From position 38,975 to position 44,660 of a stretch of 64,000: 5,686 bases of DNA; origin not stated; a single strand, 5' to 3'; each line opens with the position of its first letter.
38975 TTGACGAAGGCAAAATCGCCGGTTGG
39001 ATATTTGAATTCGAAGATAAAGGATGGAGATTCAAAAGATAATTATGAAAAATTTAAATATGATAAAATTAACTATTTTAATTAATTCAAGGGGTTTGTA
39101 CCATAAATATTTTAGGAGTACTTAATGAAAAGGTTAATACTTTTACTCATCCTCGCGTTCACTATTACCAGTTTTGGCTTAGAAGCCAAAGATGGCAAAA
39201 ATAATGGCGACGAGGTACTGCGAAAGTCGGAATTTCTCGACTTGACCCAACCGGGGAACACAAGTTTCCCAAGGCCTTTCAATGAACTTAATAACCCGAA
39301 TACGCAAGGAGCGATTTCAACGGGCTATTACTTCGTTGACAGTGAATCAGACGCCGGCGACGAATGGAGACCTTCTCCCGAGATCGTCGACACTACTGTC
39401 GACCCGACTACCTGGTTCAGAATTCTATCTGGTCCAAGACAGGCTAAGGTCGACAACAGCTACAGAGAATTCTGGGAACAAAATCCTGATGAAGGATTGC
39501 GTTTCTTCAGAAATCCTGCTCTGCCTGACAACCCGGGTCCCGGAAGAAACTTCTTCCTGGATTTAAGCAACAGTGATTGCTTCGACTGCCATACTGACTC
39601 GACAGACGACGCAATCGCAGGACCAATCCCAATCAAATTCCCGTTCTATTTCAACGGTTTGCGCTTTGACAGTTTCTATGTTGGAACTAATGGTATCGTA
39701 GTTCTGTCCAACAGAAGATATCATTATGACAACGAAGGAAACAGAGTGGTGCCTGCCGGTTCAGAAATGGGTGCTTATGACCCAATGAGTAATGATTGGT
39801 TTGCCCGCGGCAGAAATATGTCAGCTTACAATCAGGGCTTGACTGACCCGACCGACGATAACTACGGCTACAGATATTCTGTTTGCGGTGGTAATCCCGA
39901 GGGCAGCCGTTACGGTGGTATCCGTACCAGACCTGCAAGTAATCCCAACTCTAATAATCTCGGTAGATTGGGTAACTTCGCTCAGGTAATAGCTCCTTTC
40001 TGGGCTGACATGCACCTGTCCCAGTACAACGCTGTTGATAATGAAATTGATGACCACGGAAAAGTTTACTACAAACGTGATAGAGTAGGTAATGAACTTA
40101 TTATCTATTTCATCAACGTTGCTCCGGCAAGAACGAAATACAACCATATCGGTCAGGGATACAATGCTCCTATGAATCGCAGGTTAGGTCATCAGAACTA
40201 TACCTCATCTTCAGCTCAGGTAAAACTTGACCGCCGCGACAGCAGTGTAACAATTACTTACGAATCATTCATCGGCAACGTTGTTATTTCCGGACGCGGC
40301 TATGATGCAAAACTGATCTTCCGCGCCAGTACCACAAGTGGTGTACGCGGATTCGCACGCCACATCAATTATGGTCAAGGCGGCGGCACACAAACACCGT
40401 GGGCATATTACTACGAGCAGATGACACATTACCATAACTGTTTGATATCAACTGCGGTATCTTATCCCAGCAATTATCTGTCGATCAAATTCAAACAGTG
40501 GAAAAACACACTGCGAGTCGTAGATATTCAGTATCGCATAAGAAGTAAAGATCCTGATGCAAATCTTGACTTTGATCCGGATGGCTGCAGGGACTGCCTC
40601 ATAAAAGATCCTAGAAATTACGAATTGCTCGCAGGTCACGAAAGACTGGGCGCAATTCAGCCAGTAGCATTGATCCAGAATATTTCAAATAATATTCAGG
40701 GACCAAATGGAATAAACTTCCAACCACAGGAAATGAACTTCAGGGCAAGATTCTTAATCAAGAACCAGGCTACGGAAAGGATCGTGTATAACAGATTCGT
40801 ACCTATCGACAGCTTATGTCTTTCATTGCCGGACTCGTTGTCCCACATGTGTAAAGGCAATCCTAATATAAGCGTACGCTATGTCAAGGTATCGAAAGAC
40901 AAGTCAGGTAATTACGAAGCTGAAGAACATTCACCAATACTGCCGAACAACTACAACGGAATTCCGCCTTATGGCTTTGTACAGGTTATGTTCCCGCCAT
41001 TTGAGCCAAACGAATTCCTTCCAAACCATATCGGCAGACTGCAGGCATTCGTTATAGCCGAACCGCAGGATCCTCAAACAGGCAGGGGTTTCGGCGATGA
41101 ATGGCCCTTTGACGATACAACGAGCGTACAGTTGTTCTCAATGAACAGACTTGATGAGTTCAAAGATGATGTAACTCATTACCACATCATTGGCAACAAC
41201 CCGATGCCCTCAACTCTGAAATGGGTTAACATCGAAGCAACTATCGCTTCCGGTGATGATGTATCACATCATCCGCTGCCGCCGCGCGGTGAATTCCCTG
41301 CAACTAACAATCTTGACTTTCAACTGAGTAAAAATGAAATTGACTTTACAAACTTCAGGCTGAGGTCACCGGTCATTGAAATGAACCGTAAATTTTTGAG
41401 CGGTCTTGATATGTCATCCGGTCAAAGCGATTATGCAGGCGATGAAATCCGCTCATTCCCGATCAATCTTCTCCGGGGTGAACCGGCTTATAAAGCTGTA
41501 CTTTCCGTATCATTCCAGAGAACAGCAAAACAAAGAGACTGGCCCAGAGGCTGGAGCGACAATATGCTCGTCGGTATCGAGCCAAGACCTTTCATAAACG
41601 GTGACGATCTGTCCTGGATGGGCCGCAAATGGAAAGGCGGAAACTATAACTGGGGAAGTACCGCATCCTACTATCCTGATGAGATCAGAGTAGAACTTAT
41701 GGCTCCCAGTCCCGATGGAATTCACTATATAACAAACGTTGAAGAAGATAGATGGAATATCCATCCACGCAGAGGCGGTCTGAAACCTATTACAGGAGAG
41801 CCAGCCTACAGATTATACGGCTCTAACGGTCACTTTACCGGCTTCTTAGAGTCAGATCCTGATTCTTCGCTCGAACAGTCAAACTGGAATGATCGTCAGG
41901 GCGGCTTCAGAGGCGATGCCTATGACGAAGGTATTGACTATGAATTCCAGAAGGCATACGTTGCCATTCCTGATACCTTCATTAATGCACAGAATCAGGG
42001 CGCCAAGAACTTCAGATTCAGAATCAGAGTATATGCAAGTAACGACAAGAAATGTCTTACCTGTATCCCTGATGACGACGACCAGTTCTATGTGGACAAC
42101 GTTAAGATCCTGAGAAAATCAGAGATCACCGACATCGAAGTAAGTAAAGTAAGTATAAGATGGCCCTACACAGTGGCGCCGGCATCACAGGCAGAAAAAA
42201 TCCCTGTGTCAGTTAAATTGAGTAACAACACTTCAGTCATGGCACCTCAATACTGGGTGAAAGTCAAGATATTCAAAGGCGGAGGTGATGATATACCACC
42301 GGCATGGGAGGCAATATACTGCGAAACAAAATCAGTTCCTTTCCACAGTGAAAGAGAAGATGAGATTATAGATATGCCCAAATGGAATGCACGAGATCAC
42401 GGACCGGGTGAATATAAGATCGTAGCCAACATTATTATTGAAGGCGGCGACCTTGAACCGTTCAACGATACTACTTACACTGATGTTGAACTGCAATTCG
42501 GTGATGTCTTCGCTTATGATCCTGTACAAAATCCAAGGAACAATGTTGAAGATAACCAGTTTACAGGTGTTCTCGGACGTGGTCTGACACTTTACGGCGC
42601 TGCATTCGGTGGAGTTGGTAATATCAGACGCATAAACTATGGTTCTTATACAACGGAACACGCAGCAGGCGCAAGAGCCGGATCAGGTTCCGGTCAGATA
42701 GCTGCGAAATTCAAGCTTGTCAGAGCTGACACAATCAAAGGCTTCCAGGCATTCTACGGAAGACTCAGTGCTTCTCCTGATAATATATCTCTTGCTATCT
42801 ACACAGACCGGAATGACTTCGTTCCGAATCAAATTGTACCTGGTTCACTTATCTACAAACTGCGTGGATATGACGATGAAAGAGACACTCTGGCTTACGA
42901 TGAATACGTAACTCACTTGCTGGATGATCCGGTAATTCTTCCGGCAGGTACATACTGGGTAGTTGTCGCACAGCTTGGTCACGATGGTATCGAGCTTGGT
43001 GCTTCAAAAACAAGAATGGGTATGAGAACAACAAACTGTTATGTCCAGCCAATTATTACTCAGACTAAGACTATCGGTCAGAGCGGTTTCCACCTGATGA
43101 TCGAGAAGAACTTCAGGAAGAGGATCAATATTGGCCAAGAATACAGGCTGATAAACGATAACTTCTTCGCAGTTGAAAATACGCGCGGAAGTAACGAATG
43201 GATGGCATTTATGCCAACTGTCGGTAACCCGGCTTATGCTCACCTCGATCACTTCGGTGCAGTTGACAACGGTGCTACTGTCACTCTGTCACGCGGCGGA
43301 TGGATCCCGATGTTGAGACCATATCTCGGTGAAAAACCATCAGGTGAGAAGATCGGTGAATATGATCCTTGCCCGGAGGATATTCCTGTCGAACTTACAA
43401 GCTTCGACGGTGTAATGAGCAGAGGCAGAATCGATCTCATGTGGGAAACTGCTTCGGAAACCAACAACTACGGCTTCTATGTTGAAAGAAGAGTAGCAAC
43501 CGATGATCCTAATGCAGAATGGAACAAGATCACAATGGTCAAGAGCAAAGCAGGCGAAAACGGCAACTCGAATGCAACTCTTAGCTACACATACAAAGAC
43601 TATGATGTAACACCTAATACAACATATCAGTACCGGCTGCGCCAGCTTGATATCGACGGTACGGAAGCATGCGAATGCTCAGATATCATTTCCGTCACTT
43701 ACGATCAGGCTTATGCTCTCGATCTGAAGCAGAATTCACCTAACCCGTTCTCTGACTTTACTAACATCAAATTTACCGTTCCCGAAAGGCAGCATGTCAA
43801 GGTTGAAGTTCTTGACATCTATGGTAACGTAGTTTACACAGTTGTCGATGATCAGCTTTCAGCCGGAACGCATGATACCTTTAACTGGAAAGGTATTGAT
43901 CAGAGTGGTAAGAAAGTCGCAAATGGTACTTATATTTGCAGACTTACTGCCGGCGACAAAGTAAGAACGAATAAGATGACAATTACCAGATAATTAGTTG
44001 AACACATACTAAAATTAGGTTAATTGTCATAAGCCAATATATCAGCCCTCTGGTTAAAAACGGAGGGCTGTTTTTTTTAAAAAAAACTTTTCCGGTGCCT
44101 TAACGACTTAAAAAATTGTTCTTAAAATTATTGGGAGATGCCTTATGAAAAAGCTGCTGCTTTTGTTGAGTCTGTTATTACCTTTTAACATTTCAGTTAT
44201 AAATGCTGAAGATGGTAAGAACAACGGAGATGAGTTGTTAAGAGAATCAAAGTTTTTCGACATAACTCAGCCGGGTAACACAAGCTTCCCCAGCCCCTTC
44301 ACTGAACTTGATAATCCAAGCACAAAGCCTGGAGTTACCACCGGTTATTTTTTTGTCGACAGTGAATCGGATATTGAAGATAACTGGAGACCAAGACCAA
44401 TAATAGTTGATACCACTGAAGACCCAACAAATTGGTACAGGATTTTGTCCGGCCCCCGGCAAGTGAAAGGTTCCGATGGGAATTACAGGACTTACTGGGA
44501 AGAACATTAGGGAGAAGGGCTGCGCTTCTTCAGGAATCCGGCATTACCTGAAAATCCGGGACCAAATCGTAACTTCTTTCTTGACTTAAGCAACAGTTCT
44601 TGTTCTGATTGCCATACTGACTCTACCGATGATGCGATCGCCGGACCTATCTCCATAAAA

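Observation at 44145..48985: Tandemly duplicated giant T9SS cargo gene; second copy inactivated by exactly one in-frame TAG and one 1-nt deletion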

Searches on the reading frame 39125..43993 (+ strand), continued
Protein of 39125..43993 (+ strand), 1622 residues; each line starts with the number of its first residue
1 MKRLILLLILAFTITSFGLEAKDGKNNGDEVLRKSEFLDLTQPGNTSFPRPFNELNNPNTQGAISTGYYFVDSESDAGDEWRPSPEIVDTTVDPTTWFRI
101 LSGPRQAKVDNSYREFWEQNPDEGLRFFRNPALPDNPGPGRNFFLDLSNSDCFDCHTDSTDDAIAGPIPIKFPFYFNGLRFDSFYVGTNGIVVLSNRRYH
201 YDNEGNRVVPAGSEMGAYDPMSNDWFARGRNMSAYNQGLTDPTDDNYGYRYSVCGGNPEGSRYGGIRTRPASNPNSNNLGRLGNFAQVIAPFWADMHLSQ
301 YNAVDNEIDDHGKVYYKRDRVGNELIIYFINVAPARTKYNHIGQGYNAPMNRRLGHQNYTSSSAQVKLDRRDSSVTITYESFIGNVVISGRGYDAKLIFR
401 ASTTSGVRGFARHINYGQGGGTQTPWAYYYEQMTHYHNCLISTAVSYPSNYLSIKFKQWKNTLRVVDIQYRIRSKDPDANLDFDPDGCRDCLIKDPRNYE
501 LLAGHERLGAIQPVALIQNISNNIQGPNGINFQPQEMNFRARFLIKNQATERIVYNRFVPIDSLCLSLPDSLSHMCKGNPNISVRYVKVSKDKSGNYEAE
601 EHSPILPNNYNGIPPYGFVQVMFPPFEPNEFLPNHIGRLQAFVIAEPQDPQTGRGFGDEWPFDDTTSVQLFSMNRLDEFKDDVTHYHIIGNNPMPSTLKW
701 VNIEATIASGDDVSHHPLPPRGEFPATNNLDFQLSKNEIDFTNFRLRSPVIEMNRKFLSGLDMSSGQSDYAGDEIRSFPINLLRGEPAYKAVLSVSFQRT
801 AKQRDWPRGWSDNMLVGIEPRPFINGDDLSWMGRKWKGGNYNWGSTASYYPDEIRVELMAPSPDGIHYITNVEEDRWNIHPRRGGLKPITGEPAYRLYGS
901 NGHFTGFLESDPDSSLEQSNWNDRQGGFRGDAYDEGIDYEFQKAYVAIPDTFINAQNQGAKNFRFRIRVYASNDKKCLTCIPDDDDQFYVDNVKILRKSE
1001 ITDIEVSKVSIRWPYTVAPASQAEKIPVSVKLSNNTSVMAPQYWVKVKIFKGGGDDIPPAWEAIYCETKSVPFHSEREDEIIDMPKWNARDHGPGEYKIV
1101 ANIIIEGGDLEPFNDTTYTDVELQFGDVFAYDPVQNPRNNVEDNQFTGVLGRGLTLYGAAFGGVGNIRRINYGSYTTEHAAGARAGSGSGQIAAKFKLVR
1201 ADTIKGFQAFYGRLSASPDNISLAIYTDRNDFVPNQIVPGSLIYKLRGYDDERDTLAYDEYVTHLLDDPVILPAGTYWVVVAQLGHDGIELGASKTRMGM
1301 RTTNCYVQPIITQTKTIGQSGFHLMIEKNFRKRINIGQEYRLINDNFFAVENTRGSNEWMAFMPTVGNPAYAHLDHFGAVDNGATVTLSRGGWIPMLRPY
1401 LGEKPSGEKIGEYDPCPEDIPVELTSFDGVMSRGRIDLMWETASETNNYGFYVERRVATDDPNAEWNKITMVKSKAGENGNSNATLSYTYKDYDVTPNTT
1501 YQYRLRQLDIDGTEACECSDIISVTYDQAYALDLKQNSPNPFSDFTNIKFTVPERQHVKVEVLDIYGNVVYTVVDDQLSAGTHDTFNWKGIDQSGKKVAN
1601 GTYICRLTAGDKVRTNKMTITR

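Call 34: search_protein_families(library=ncbifam, proteins=[window:39125-43993:+], max_evalue=0.01)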
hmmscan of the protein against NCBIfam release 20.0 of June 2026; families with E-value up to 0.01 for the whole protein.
window:39125-43993:+ (1622 aa): 8 families
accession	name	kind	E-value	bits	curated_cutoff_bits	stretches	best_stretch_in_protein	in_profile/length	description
NF033707.1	T9SS_sortase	equivalog_domain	4.1e-09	34.6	420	1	1522-1610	986-1078/1095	type IX secretion system sortase PorU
NF005176.1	PRK06655.1-1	equivalog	1.5e-07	31.5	230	1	1553-1616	94-156/197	flagellar hook assembly protein FlgD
TIGR04183.1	Por_Secre_tail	domain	8.3e-07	28.9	23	1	1539-1619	3-70/72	T9SS type A sorting domain-containing protein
NF052323.1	T9SSA_dep_M6i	equivalog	2.1e-06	26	600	1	1537-1618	960-1035/1043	T9SS-dependent M6-like inactivated metalloprotease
NF009276.0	PRK12633.1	equivalog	0.0001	22.1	383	1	1556-1612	129-184/234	flagellar basal body rod modification protein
NF038113.1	T9SSA_dep_M36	equivalog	0.00013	20.3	885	1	1525-1619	784-867/869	T9SS-dependent M36 family metallopeptidase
NF009452.0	PRK12812.1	equivalog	0.0037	16.5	258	1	1556-1612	152-209/289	flagellar basal body rod modification protein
NF052228.1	T9SS_PorZ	equivalog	0.0049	15.4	260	1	1557-1615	696-748/757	type IX secretion system anionic LPS delivery protein PorZ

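Call 35: search_solved_structures(query=A1, max_evalue=1)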
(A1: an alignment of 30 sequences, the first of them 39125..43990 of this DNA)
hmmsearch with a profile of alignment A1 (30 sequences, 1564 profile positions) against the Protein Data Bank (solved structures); distinct sequences matched with E-value up to 1: 6.
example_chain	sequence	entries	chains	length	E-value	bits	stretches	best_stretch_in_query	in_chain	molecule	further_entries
7eh9_A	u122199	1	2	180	2.9e-06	27.9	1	1484-1553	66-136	Basal-body rod modification protein FlgD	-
7bhq_A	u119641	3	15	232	4.9e-06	27.2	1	1484-1553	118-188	Basal-body rod modification protein FlgD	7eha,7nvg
3c12_A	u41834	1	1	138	0.00046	20.6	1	1496-1553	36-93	Flagellar protein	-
3osv_A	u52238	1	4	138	0.0016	18.8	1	1489-1547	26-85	Flagellar basal-body rod modification protein FlgD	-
4zzf_A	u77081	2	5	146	0.28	11.4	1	1505-1548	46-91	Flagellar basal body rod modification protein | Basal-body rod modification protein FlgD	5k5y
4zzk_A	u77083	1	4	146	0.28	11.4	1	1505-1548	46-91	Basal-body rod modification protein FlgD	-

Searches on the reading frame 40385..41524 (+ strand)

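Call 70: search_protein_families(library=pfam, proteins=[window:40385-41524:+], max_evalue=5)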
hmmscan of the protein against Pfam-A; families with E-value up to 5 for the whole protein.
window:40385-41524:+ (380 aa): 1 family
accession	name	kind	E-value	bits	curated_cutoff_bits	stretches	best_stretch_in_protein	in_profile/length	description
PF04411.18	PDDEXK_7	-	0.16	12.5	22.1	1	9-60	63-114/164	PD-(D/E)XK nuclease superfamily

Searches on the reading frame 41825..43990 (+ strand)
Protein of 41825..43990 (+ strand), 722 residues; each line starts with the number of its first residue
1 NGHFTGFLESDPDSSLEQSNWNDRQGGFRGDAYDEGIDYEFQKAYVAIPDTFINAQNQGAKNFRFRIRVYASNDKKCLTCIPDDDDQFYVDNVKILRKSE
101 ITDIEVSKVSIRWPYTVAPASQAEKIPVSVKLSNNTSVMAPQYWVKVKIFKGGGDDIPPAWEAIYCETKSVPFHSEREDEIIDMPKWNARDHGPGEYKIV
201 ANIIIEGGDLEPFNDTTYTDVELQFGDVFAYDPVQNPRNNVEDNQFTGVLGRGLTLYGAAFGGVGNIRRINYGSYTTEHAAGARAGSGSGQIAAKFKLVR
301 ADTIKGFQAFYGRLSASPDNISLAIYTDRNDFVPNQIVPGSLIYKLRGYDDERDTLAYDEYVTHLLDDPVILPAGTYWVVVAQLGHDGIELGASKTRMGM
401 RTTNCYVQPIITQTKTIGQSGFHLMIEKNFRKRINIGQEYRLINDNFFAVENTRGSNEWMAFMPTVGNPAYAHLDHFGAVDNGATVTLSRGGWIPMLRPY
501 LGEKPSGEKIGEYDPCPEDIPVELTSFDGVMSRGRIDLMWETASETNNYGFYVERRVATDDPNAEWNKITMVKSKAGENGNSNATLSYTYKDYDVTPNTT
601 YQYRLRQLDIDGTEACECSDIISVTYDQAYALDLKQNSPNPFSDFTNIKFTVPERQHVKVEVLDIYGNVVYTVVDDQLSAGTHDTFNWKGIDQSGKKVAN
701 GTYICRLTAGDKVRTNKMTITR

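Call 51: predict_structure(alignment_id=A3)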
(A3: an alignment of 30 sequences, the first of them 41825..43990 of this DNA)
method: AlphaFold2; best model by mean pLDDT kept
length: 722 residues; sequences in the alignment: 30
mean_pLDDT: 74.5   pTM: 0.62
mean pLDDT of the five models: 74.5, 70.7, 69.7, 67.8, 63.7
residues with pLDDT >= 90: 226; 70-90: 245; 50-70: 119; < 50: 132
segments of 3 or more residues with pLDDT < 50: 1-30, 57-61, 72-86, 243-251, 258-276, 278-282, 404-421, 464-489, 515-519
pLDDT, mean of each block of 10 residues (from residue 1): 39 36 43 55 60 51 58 42 51 60 87 89 91 85 93 84 89 85 90 91 86 88 92 82 49 48 39 44 56 91 93 78 94 90 93 93 92 92 75 75 45 40 71 66 78 78 45 34 42 82 74 52 85 87 86 88 76 83 90 83 86 66 76 88 93 86 93 91 90 92 94 92 85
secondary structure, 60 per line:
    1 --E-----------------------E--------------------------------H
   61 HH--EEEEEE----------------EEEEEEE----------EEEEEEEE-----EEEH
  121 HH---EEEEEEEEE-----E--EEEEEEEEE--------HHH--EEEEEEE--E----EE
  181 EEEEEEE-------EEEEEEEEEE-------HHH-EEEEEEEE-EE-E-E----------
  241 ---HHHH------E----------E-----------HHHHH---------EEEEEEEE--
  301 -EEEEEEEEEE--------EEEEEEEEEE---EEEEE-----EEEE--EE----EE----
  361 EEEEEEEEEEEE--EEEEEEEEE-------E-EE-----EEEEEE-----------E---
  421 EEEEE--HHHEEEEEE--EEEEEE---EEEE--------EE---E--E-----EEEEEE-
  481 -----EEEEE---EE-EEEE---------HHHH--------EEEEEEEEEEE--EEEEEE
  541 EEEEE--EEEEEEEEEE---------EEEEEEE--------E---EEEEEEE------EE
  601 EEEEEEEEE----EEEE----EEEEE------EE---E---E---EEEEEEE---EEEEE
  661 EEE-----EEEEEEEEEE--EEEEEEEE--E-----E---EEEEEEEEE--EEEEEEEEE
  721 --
elements in order (helices of 4 or more, strands of 3 or more residues): E65-70 E87-93 E104-111 E117-119 E126-134 E143-151 E165-171 E179-187 E195-204 E216-223 H244-247 H277-281 E291-298 E302-311 E320-329 E333-337 E343-346 E361-372 E375-383 E400-405 E421-425 E431-436 E439-444 E448-451 E474-479 E486-490 E497-500 H510-513 E522-532 E535-545 E548-557 E567-573 E586-592 E599-609 E614-617 E622-626 E646-652 E656-663 E669-678 E681-688 E701-709 E712-720

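Call 55: fold_search(model_id=the predicted structure, library=pdb)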
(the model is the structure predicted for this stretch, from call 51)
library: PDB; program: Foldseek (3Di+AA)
matches with E <= 10: 1923; with E <= 0.001: 242
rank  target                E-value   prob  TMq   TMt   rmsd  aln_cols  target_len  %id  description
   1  7ptp_A                6.9e-09  1.00  0.12  0.12  33.4       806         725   10  In-situ structure of pentameric S-layer protein (released 2021-12-15)
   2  8v2b_C                1.3e-08  1.00  0.14  0.14  38.8       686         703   10  Cryo-EM structure of mouse type II OSM receptor complex: model for full extracellular assembly (released 2024-11-20)
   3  1l9m_B                2.4e-08  0.99  0.11  0.12  29.2       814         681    8  Three-dimensional structure of the human transglutaminase 3 enzyme: binding of calcium ions change structure for activ (released 2002-05-29)
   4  6tpw                  4.8e-08  1.00  0.17  0.29  30.7       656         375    9  Crystal structures of FNIII domain one through four of the human leucocyte common antigen-related protein ( LAR) (released 2020-05-13)
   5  4kty_A                6.5e-08  0.99  0.12  0.12  22.7       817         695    8  Fibrin-stabilizing factor with a bound ligand (released 2013-12-04)
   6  8oxw_A                7.6e-08  0.98  0.12  0.12  29.8       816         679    9  Transglutaminase 3 in complex with DH patient-derived Fab DH63-B02 (released 2023-10-18)
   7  4ziq                  8.4e-08  1.00  0.16  0.10  24.6       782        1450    9  Crystal structure of trypsin activated alpha-2-macroglobulin from Escherichia coli. (released 2015-06-10)
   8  9u61_E                9.4e-08  1.00  0.11  0.06  24.4       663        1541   10  CP/MBL pathways C3 convertase C4b2a and C3 complex (released 2026-01-14)
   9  5mhl_B                9.4e-08  1.00  0.15  0.15  21.7       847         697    9  FXIIIa in complex with the inhibitor Mi0621 (released 2017-12-20)
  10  8v29_C                1.0e-07  1.00  0.17  0.16  39.5       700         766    9  Cryo-EM structure of human type I OSM receptor complex: model for full extracellular assembly (released 2024-11-20)
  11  5mho_B                1.2e-07  0.99  0.13  0.14  22.7       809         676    8  FXIIIa in complex with the inhibitor ZED2369 (released 2017-12-20)
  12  8iyk_F                1.3e-07  0.99  0.15  0.14  34.8       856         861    8  Tail tip conformation 1 of phage lambda tail (released 2023-10-18)
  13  5mhm_B                1.4e-07  0.99  0.14  0.14  23.0       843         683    8  FXIIIa in complex with the inhibitor ZED1630 (released 2017-12-20)
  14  4kty_B                1.7e-07  0.99  0.14  0.14  21.6       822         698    8  Fibrin-stabilizing factor with a bound ligand (released 2013-12-04)
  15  5mhm_A                2.2e-07  0.99  0.14  0.14  22.4       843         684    8  FXIIIa in complex with the inhibitor ZED1630 (released 2017-12-20)
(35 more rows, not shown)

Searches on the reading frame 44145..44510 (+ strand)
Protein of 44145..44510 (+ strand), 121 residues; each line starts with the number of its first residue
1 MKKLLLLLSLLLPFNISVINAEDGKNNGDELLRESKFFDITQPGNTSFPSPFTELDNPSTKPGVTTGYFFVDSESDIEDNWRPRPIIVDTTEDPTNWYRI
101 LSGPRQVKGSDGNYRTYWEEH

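Call 10: search_protein_families(library=pfam, proteins=[window:44145-44507:+], max_evalue=0.01)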
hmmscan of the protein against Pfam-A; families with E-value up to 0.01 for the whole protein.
window:44145-44507:+ (121 aa): 0 families

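Call 24: find_encoding_contigs(protein=window:44145-44510:+, flank=10000, max_places=10)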
Protein window:44145-44510:+ (121 aa): 3 contigs read that carry it; 3 places shown.
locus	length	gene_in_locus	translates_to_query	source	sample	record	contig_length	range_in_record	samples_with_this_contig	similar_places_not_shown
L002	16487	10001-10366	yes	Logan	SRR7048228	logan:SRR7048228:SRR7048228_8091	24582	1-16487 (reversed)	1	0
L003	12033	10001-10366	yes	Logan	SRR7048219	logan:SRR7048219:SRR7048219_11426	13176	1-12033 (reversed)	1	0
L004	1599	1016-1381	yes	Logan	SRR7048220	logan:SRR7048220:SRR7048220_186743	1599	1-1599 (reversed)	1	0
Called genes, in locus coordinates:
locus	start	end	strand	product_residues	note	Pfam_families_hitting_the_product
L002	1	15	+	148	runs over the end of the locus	PF01281:Ribosomal_L9_N, PF03948:Ribosomal_L9_C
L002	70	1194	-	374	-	PF13506:Glyco_transf_21, PF00535:Glycos_transf_2, PF10111:Glyco_tranf_2_2, PF13641:Glyco_tranf_2_3, PF13632:Glyco_trans_2_3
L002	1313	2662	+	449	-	PF01554:MatE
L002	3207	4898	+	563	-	PF27054:Beta_methylindole_red_C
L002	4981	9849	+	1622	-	PF13860:FlgD_ig, PF18962:Por_Secre_tail (weak)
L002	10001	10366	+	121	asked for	-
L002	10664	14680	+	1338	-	-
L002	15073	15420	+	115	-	PF11969:DcpS_C, PF01230:HIT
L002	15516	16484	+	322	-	PF13580:SIS_2 (faint), PF01380:SIS, PF00571:CBS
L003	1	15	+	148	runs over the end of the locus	PF01281:Ribosomal_L9_N, PF03948:Ribosomal_L9_C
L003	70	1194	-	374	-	PF13506:Glyco_transf_21, PF00535:Glycos_transf_2, PF10111:Glyco_tranf_2_2, PF13641:Glyco_tranf_2_3, PF13632:Glyco_trans_2_3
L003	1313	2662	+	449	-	PF01554:MatE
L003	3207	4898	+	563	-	PF27054:Beta_methylindole_red_C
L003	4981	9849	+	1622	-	PF13860:FlgD_ig, PF18962:Por_Secre_tail (weak)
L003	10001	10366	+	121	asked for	-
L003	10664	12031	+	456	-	?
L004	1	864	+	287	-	?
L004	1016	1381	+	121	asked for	-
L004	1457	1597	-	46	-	?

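Call 27: list_cluster_members(proteins=[P0001, window:44145-44510:+, P0002, window:48794-48985:+])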
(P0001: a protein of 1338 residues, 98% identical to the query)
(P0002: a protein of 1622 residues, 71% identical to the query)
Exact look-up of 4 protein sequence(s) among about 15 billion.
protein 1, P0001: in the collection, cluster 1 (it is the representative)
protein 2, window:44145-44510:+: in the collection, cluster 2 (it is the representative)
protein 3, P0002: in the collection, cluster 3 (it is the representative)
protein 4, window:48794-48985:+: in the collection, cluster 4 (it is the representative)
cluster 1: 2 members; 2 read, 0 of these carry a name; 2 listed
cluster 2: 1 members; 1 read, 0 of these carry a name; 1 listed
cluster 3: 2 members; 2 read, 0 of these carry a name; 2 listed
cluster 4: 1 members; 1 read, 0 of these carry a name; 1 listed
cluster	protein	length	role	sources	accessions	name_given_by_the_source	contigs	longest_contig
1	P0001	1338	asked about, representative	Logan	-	-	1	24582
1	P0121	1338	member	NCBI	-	-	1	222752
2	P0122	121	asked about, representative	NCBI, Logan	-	-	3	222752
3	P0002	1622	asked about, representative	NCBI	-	-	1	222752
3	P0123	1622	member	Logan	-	-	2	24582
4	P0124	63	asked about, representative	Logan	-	-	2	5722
